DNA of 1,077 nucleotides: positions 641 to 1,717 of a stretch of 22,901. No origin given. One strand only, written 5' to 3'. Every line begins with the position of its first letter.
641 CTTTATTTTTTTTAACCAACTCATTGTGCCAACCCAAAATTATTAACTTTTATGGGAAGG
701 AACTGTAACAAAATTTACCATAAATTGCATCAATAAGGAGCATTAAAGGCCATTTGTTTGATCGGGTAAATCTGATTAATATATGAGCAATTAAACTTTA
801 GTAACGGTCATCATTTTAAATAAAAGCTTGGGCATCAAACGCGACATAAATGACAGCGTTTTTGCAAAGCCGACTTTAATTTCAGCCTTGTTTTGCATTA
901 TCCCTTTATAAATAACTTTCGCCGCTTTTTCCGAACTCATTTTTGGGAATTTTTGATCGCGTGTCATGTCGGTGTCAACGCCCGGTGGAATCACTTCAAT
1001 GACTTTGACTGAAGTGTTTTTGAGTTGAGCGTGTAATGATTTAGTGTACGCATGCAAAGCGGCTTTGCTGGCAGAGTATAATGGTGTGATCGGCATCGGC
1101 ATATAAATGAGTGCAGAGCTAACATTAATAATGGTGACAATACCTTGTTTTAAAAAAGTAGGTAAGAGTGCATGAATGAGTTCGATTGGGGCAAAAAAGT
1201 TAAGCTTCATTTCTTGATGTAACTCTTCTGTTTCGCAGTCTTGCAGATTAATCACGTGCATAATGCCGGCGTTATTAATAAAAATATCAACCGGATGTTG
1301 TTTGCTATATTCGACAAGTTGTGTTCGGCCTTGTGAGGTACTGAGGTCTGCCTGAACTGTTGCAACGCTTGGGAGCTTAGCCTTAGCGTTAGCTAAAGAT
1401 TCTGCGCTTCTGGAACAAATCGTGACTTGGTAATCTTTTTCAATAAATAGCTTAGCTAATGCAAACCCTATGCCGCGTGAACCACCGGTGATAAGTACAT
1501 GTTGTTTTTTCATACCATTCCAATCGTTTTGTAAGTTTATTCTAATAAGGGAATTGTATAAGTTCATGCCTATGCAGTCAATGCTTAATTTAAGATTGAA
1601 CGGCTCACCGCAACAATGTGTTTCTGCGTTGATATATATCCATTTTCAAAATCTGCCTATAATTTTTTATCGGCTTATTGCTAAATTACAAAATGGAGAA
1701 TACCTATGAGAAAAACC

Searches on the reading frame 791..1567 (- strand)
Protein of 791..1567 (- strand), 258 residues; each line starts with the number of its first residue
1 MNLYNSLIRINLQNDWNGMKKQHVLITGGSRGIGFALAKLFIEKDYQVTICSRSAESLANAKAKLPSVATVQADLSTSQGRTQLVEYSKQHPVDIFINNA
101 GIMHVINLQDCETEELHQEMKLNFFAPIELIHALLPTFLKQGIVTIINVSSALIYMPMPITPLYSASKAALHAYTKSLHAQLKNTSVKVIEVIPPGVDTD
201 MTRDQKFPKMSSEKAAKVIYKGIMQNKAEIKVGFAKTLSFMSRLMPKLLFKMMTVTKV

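Call 71: find_encoding_contigs(protein=window:791-1567:-, flank=10000, max_places=6)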
Protein window:791-1567:- (258 aa): 3 contigs read that carry it; 3 places shown.
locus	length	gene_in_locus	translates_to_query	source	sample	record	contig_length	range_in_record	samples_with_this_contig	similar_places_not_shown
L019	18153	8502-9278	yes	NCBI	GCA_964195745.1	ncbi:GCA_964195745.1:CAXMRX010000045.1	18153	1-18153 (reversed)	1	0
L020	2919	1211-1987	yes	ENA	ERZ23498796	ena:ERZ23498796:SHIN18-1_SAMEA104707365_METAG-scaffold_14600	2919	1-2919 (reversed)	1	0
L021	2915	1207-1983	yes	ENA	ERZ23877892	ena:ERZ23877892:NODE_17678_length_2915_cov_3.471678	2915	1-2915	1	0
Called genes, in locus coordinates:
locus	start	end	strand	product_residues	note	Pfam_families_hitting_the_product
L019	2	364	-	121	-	?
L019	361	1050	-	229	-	PF00005:ABC_tran, PF02463:SMC_N (faint)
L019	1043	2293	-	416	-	PF12704:MacB_PCD, PF02687:FtsX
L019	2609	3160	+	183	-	PF02600:DsbB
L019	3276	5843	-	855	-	PF00696:AA_kinase, PF22468:ACT_9 (faint), PF00278:Orn_DAP_Arg_deC, PF02784:Orn_Arg_deC_N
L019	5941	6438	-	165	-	PF10517:DM13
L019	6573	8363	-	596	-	PF01145:Band_7 (weak)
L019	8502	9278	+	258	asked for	PF23441:SDR (faint), PF00106:adh_short, PF01370:Epimerase, PF08659:KR (weak), PF13561:adh_short_C2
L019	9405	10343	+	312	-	PF01734:Patatin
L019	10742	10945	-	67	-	PF00313:CSD, PF08206:OB_RNB (weak)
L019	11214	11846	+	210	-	PF03831:YjdM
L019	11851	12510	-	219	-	-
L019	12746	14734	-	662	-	PF08447:PAS_3, PF00989:PAS (weak), PF13426:PAS_9 (weak), PF08447:PAS_3, PF00512:HisKA, PF02518:HATPase_c, PF00072:Response_reg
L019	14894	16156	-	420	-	PF11741:AMIN (weak), PF01520:Amidase_3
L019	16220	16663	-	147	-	PF02367:TsaE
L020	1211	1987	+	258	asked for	PF23441:SDR (faint), PF00106:adh_short, PF01370:Epimerase, PF08659:KR (weak), PF13561:adh_short_C2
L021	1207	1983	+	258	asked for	PF23441:SDR (faint), PF00106:adh_short, PF01370:Epimerase, PF08659:KR (weak), PF13561:adh_short_C2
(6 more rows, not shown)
